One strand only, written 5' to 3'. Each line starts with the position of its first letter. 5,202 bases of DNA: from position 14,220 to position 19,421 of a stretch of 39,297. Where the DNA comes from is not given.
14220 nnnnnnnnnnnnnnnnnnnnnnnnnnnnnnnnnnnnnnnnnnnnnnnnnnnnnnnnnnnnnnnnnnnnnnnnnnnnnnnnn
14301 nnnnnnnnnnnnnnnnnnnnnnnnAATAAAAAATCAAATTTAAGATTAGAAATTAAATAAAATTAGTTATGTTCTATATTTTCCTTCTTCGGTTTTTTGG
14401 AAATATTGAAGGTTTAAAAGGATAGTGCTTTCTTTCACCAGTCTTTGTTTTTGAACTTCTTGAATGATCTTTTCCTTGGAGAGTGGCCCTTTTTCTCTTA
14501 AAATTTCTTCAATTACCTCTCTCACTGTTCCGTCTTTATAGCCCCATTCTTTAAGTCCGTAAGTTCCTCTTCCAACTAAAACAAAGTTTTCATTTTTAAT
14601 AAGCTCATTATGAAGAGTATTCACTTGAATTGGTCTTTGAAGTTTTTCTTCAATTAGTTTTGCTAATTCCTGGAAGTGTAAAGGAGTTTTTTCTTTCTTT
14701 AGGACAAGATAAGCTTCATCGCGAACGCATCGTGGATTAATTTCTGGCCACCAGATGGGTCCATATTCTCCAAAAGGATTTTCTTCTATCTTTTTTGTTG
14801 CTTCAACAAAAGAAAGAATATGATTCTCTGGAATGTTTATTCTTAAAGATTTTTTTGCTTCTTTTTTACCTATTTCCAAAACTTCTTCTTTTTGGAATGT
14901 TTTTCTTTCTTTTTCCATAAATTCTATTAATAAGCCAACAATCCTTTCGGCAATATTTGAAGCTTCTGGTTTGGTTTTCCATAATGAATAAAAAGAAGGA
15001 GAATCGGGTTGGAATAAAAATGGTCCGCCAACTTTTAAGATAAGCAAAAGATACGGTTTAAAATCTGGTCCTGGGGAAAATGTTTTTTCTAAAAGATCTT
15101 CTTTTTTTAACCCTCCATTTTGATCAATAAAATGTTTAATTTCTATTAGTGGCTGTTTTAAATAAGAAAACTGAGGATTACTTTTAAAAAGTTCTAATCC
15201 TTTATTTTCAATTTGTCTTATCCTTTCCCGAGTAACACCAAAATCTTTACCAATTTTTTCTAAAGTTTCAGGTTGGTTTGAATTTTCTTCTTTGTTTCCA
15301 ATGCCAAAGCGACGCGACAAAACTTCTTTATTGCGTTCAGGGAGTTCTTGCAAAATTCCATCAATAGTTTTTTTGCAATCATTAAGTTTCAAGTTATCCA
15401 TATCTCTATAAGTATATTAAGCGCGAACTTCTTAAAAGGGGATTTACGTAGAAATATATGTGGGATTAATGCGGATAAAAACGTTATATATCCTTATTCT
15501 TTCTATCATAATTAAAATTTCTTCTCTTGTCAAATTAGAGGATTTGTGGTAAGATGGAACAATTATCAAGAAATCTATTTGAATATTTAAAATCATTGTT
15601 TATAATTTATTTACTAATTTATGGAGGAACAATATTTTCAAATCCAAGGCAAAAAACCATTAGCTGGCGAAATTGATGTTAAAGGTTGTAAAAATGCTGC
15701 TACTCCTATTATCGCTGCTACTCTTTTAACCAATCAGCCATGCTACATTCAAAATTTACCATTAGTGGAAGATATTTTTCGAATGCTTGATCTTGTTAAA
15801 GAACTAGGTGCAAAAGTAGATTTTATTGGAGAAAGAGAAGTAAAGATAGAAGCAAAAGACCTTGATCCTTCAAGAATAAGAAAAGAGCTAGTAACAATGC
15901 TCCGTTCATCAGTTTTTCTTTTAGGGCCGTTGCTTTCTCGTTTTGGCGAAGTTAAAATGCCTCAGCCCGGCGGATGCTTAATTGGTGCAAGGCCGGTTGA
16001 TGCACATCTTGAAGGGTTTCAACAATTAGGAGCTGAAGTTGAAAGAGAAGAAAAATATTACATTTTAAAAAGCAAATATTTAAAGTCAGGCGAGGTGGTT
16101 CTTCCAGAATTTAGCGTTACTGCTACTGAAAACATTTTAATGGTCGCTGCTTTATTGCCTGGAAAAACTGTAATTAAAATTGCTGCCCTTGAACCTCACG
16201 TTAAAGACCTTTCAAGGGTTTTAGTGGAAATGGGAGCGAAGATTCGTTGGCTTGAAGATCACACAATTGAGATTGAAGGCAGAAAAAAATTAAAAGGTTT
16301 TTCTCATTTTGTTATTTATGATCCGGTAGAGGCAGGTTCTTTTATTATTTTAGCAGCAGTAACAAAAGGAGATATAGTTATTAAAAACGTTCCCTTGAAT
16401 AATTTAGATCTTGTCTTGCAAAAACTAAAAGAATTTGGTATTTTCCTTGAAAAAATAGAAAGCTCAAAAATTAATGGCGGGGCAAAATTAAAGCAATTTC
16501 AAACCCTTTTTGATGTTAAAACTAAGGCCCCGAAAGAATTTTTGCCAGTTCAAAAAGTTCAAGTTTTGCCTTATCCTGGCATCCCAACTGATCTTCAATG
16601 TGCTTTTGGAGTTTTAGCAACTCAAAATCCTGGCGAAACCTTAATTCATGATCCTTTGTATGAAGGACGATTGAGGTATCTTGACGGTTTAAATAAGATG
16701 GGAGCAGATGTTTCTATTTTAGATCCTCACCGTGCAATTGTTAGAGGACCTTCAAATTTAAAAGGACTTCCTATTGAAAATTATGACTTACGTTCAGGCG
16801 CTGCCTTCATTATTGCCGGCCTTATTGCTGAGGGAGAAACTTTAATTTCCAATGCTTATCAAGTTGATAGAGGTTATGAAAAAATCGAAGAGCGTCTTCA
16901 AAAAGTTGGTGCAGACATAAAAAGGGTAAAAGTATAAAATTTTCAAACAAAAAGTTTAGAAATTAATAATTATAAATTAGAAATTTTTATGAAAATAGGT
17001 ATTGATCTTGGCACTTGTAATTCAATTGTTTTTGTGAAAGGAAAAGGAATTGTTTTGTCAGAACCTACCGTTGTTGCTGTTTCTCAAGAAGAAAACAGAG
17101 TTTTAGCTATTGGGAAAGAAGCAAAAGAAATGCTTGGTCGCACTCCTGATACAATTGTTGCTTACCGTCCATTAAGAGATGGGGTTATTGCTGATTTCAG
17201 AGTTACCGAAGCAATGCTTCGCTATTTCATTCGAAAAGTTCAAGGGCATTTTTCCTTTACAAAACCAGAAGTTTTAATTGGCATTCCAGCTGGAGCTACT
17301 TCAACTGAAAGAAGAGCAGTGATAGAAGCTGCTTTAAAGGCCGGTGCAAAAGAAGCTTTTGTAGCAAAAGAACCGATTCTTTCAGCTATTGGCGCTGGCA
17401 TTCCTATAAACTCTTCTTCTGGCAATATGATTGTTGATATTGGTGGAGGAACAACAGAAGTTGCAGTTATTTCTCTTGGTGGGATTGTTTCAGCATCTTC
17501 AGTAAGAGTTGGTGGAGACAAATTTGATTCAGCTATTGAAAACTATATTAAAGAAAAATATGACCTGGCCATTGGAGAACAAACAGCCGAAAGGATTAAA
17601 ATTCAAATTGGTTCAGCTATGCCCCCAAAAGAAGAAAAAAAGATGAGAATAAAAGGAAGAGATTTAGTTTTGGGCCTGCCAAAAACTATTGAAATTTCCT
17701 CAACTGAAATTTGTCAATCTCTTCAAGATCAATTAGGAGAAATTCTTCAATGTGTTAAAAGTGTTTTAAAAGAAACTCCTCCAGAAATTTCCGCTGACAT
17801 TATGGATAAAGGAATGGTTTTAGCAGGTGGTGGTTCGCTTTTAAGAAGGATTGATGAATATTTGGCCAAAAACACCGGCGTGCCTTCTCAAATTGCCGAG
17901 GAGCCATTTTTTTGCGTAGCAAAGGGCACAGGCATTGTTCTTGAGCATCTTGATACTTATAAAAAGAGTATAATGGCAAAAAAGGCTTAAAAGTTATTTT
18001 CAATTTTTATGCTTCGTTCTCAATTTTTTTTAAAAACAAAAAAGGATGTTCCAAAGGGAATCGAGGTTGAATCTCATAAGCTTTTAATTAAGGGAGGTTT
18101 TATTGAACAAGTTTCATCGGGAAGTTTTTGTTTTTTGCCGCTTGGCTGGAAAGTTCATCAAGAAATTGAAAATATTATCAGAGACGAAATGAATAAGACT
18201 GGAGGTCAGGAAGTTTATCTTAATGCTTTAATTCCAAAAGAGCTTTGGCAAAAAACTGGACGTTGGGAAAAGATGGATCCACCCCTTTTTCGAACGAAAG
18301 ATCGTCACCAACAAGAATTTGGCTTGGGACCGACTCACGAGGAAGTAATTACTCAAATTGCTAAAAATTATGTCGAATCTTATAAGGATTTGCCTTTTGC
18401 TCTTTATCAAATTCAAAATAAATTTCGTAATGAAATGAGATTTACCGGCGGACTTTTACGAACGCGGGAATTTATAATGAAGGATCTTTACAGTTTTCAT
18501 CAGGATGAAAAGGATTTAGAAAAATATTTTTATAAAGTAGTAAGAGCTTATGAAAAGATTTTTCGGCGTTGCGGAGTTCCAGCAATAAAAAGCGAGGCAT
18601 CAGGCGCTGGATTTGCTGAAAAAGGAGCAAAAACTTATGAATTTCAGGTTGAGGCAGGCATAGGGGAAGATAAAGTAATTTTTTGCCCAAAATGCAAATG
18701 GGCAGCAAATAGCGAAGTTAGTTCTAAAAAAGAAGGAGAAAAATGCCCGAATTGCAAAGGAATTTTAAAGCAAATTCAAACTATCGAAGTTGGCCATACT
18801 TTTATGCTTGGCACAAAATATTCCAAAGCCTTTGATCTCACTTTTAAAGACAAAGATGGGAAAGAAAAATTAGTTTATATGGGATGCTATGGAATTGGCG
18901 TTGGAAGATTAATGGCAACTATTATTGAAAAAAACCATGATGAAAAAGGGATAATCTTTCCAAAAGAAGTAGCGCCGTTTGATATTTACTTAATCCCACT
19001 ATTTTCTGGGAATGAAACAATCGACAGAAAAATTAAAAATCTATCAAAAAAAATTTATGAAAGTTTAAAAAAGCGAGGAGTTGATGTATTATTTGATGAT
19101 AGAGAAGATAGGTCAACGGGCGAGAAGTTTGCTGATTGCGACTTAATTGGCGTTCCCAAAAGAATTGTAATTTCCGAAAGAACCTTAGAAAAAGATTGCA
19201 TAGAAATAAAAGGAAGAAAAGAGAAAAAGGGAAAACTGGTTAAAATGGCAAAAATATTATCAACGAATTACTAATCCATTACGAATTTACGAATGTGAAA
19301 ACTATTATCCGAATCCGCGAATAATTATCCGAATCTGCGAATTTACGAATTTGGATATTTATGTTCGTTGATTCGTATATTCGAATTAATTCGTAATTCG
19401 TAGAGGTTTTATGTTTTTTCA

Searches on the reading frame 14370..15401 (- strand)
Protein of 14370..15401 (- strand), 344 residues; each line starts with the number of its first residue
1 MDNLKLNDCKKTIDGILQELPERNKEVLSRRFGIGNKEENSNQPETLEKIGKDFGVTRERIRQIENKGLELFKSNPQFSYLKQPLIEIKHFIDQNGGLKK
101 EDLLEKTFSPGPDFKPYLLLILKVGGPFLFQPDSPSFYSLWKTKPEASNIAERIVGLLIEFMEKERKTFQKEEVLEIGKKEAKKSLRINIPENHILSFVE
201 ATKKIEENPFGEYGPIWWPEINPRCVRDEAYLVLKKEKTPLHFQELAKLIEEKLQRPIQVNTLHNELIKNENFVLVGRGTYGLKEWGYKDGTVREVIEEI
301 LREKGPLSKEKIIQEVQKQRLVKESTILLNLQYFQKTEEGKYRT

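Call 37: search_protein_families(library=pfam, proteins=[window:14370-15401:-], max_evalue=0.00001)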
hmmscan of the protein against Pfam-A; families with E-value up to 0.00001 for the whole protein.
window:14370-15401:- (344 aa): 2 families
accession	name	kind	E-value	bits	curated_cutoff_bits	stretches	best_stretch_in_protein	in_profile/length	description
PF04545.22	Sigma70_r4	-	1.7e-13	50.3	24.1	1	17-70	2-46/50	Sigma-70, region 4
PF05066.19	HARE-HTH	-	4.7e-11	43.4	25.9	1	226-286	3-71/71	HB1, ASXL, restriction endonuclease HTH domain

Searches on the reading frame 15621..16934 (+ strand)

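Call 37: search_protein_families(library=pfam, proteins=[window:15621-16934:+], max_evalue=0.00001)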
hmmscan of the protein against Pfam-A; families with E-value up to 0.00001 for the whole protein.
window:15621-16934:+ (438 aa): 1 family
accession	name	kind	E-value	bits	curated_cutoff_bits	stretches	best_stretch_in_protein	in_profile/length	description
PF00275.25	EPSP_synthase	-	3.1e-76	257.2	22.8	1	9-426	2-417/417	EPSP synthase (3-phosphoshikimate 1-carboxyvinyltransferase)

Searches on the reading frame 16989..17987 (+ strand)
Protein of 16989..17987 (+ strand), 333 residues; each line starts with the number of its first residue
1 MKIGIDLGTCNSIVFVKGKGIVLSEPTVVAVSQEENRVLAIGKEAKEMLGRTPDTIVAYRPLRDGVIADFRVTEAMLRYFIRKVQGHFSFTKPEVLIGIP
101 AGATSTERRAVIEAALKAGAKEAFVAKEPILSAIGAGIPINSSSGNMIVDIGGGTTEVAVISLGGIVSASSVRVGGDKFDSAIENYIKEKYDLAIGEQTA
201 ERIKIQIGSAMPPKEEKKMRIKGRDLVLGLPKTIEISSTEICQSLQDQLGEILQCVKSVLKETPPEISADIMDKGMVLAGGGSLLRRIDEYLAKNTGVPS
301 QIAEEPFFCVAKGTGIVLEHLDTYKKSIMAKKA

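Call 38: search_protein_families(library=pfam, proteins=[window:16989-17987:+], max_evalue=0.00001)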
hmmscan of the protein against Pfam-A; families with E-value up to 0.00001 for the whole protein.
window:16989-17987:+ (333 aa): 4 families
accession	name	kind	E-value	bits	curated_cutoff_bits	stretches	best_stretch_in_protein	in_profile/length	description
PF06723.19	MreB_Mbl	-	2.5e-140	467.4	27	1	2-325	3-326/327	MreB/Mbl protein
PF14450.12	FtsA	-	1e-14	55.4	31.8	1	148-311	2-125/127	Cell division protein FtsA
PF00022.25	Actin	-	7.2e-12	45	27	1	26-190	31-190/410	Actin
PF00012.26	HSP70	-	1.4e-11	43.8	20.6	1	93-316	134-370/599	Hsp70 protein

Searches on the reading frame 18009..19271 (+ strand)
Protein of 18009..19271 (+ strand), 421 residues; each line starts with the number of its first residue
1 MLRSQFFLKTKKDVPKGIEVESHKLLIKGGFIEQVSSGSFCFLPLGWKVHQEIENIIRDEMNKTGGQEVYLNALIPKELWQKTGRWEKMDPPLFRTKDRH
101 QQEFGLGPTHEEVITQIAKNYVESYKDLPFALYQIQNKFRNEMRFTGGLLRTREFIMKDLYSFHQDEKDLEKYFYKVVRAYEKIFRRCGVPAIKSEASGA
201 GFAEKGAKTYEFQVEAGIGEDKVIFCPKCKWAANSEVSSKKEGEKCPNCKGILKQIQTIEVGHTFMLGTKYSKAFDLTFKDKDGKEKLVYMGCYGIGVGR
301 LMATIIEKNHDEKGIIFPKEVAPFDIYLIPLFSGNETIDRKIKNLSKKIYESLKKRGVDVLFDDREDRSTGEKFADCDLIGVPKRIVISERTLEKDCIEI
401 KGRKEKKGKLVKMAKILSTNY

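Call 38: search_protein_families(library=pfam, proteins=[window:18009-19271:+], max_evalue=0.00001)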
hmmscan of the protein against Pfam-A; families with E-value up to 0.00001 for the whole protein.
window:18009-19271:+ (421 aa): 2 families
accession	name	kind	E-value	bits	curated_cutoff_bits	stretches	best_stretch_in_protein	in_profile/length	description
PF00587.30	tRNA-synt_2b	-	4.2e-37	128.4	29.3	1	94-309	1-179/179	tRNA synthetase class II core domain (G, H, P, S and T)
PF03129.25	HGTP_anticodon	-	1.4e-14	54.4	21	1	326-417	2-88/94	Anticodon binding domain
